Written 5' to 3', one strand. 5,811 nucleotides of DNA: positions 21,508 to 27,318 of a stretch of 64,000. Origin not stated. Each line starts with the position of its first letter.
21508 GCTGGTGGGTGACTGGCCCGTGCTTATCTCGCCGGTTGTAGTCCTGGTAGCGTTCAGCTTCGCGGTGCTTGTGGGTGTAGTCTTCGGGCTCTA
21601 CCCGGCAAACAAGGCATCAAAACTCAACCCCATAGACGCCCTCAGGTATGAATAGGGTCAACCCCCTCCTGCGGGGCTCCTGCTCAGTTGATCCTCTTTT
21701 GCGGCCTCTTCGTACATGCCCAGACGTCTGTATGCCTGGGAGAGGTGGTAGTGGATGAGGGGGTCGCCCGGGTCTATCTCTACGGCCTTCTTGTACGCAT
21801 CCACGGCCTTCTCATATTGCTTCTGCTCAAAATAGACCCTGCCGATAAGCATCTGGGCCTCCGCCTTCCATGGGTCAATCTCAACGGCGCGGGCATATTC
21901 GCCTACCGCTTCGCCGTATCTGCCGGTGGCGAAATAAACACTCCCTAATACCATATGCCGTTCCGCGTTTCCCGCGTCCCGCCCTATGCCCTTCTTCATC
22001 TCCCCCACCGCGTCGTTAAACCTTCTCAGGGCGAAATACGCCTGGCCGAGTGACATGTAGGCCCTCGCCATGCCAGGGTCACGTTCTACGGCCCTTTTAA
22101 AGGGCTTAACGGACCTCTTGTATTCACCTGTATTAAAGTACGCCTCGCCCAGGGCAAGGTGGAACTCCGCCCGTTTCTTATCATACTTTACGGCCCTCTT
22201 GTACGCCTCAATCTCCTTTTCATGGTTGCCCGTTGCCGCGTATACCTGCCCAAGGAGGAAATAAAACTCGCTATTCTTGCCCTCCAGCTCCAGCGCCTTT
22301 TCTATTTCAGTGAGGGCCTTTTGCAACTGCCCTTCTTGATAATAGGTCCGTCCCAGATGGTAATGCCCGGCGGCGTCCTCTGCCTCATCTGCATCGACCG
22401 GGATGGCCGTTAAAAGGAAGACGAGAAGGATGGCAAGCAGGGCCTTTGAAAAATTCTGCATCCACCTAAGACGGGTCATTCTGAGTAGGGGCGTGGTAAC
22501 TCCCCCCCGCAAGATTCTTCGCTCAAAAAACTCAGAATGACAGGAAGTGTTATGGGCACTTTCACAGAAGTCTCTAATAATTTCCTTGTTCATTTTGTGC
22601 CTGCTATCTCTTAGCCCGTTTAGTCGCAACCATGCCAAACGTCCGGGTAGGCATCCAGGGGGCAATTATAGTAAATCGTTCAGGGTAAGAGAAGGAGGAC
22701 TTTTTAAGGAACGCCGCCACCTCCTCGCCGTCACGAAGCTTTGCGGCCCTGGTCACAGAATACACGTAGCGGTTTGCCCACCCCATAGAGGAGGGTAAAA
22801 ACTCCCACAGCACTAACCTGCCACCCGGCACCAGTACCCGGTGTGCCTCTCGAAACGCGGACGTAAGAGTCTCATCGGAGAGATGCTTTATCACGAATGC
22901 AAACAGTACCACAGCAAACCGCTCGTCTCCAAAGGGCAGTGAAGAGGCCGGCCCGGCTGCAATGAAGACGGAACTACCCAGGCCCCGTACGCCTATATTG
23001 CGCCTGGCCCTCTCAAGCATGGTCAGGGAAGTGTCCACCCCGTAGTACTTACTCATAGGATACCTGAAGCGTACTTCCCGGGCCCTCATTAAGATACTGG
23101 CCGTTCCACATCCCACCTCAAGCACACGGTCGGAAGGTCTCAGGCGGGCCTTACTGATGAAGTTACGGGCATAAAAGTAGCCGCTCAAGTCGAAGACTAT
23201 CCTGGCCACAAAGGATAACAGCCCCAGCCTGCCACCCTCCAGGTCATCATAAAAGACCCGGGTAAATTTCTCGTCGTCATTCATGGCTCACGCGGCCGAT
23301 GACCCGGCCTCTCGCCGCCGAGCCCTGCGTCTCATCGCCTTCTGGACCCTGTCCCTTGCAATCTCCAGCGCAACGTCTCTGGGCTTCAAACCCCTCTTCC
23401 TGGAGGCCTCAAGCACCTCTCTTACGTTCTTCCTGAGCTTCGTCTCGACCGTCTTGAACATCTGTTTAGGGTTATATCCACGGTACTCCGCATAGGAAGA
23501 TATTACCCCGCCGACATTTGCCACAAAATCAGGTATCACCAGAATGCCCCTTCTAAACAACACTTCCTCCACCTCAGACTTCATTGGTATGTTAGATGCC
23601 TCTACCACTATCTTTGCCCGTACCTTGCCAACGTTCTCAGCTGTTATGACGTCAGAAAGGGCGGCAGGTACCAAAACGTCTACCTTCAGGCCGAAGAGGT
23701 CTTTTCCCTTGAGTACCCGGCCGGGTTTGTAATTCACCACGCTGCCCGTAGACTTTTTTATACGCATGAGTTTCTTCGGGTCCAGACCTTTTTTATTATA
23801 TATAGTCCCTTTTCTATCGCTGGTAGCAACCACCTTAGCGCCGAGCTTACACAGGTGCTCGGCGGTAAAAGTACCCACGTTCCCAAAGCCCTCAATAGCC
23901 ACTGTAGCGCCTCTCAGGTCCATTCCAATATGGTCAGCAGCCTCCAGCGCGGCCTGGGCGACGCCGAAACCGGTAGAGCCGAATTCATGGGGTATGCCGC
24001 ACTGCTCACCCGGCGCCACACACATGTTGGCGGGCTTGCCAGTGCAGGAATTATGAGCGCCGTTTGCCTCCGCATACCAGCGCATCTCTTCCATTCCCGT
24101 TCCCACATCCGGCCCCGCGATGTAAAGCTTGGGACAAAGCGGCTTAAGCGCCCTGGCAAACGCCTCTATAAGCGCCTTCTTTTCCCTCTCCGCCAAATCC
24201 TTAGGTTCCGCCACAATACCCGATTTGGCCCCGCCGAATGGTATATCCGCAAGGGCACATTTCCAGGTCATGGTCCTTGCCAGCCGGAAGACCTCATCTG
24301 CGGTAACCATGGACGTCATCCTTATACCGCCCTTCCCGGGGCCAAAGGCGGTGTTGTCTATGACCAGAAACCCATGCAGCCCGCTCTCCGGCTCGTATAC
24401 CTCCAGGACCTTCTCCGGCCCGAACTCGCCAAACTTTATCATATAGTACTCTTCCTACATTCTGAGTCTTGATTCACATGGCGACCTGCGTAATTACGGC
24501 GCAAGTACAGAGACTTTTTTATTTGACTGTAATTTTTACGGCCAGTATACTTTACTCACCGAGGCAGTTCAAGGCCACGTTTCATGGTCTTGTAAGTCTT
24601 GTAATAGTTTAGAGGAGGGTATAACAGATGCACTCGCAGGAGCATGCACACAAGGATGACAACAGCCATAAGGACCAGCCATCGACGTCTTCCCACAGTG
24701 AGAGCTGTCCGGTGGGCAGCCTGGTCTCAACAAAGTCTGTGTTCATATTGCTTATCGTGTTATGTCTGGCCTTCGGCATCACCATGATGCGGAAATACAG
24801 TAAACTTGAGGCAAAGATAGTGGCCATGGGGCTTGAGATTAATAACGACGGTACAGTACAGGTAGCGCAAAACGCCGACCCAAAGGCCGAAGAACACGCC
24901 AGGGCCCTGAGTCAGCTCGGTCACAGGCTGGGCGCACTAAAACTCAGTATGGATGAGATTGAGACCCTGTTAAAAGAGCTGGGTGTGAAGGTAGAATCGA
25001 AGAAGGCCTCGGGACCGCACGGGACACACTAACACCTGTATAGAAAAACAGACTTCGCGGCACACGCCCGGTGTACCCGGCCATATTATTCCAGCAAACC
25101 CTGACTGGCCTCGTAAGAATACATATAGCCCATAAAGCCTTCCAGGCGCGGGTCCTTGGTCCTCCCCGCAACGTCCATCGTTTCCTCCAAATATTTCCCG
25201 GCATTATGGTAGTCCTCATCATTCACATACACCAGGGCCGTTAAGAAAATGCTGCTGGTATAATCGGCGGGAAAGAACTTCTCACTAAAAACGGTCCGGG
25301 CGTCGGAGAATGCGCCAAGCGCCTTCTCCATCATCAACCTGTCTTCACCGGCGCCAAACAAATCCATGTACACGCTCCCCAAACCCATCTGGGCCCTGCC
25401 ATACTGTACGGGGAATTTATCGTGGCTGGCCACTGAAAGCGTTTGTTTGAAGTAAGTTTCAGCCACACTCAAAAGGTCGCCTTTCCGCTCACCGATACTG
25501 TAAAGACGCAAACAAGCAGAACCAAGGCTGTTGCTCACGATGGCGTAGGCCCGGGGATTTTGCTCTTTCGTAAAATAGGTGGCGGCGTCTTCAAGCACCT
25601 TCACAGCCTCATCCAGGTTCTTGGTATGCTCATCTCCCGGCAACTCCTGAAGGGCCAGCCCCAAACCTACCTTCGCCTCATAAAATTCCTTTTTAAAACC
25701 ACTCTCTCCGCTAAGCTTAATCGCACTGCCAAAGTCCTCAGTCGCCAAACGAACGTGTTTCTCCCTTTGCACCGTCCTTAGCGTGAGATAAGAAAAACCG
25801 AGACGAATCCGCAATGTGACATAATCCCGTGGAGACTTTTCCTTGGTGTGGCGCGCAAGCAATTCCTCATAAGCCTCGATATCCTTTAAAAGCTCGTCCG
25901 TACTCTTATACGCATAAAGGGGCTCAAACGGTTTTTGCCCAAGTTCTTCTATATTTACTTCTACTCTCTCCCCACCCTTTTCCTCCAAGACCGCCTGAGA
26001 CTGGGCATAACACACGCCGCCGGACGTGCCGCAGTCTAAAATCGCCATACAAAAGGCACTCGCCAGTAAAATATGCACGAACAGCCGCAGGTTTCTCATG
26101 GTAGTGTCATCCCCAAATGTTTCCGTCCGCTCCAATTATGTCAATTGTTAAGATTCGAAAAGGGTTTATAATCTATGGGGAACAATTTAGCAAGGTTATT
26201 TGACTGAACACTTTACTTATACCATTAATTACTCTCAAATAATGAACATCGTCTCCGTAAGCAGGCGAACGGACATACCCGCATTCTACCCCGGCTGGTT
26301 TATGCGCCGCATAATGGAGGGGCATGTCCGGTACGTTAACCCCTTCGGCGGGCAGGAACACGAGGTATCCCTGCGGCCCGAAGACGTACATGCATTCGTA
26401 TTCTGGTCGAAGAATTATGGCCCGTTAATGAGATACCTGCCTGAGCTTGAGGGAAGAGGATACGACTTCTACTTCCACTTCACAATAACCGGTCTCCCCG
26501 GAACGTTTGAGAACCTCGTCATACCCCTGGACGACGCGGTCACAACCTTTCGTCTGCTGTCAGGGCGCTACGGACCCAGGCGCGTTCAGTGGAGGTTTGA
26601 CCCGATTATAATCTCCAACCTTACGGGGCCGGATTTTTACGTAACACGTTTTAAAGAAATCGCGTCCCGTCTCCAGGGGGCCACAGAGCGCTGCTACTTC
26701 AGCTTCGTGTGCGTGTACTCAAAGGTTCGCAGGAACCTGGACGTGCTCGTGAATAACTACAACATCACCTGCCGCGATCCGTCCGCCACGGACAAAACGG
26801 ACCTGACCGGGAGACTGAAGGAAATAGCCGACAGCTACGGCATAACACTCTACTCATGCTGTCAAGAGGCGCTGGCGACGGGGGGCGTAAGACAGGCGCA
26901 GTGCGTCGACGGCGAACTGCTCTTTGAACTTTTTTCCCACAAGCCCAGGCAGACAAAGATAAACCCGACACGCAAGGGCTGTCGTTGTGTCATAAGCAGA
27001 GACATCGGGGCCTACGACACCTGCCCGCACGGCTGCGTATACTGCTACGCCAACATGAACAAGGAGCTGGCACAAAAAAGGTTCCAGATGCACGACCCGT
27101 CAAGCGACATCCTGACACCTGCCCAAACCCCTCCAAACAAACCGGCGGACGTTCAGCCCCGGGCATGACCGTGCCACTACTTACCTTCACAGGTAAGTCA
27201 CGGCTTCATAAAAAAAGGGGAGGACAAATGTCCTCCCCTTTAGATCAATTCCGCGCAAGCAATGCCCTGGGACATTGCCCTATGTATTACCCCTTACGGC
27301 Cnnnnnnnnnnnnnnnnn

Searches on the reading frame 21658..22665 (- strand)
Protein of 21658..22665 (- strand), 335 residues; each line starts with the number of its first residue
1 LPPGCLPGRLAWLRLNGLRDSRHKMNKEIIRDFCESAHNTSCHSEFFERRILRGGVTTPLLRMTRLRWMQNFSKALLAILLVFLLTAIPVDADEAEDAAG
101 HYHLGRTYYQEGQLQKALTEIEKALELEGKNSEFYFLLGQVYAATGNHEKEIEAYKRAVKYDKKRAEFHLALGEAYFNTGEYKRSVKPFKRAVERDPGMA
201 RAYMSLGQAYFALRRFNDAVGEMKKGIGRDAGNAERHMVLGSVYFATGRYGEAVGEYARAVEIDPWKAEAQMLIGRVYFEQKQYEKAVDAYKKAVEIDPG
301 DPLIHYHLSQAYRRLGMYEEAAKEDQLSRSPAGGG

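Call 26: search_protein_families(library=pfam, proteins=[window:21658-22665:-], max_evalue=0.0001)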
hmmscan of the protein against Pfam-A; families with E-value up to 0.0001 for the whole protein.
window:21658-22665:- (335 aa): 29 families (the best 25 are shown)
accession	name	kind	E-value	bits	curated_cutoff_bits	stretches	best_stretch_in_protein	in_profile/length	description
PF07719.23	TPR_2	-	1.1e-42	141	27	2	268-301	1-34/34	Tetratricopeptide repeat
PF13414.12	TPR_11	-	8.9e-42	141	26.8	5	275-316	1-42/42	TPR repeat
PF13432.12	TPR_16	-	1e-41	141.4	32.7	5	240-302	3-65/65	Tetratricopeptide repeat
PF13181.12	TPR_8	-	2e-40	133.9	25.7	2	268-300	1-33/34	Tetratricopeptide repeat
PF00515.34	TPR_1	-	9.4e-37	123.8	27.8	1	268-300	1-33/34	Tetratricopeptide repeat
PF14559.12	TPR_19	-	1.3e-31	109.2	25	3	279-323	2-46/68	Tetratricopeptide repeat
PF13431.12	TPR_17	-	2.3e-29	99.6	24.4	2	290-321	1-32/34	Tetratricopeptide repeat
PF13428.12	TPR_14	-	2.7e-29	99.1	23.5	1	269-310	2-43/44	Tetratricopeptide repeat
PF13424.12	TPR_12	-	7.2e-25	87.4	30.1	2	240-298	9-75/77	Tetratricopeptide repeat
PF12895.13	ANAPC3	-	3.3e-23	82.2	27.2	2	248-322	3-76/82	Anaphase-promoting complex, cyclosome, subunit 3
PF23914.1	TPR_CcmH_CycH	-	7.3e-20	71.8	42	2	267-315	49-97/158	Cytochrome c-type biogenesis protein H TPR domain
PF13174.12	TPR_6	-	3.8e-17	62.1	26.3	0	269-299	1-31/33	Tetratricopeptide repeat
PF13176.12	TPR_7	-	4.2e-15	54.9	27.9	0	274-302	5-35/36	Tetratricopeptide repeat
PF13374.12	TPR_10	-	2e-14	53.5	27.5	0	270-297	4-31/42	Tetratricopeptide repeat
PF13371.12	TPR_9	-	2.8e-09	37.3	35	0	276-323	3-50/73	Tetratricopeptide repeat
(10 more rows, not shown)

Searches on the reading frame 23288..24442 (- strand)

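Call 26: search_protein_families(library=pfam, proteins=[window:23288-24442:-], max_evalue=0.0001)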
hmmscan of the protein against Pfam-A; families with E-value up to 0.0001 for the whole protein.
window:23288-24442:- (384 aa): 2 families
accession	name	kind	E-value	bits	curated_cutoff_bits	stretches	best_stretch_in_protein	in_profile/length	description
PF00208.27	ELFV_dehydrog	-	8.6e-57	193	23.4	1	149-373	2-240/241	Glutamate/Leucine/Phenylalanine/Valine dehydrogenase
PF02812.23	ELFV_dehydrog_N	-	5.6e-30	104.1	25.3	1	9-125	1-125/129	Glu/Leu/Phe/Val dehydrogenase, dimerisation domain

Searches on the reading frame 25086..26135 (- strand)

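Call 26: search_protein_families(library=pfam, proteins=[window:25086-26135:-], max_evalue=0.0001)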
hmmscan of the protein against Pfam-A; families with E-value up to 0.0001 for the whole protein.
window:25086-26135:- (349 aa): 1 family
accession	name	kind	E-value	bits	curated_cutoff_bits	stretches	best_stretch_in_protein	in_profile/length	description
PF13424.12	TPR_12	-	1.1e-05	25.9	30.1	0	170-210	15-57/77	Tetratricopeptide repeat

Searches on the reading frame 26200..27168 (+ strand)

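Call 26: search_protein_families(library=pfam, proteins=[window:26200-27168:+], max_evalue=0.0001)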
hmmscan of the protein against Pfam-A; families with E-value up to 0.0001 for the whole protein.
window:26200-27168:+ (322 aa): 1 family
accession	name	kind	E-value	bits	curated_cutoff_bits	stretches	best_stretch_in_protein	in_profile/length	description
PF08902.16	DUF1848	-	2.3e-90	303.4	30.5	1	17-284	1-262/262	Domain of unknown function (DUF1848)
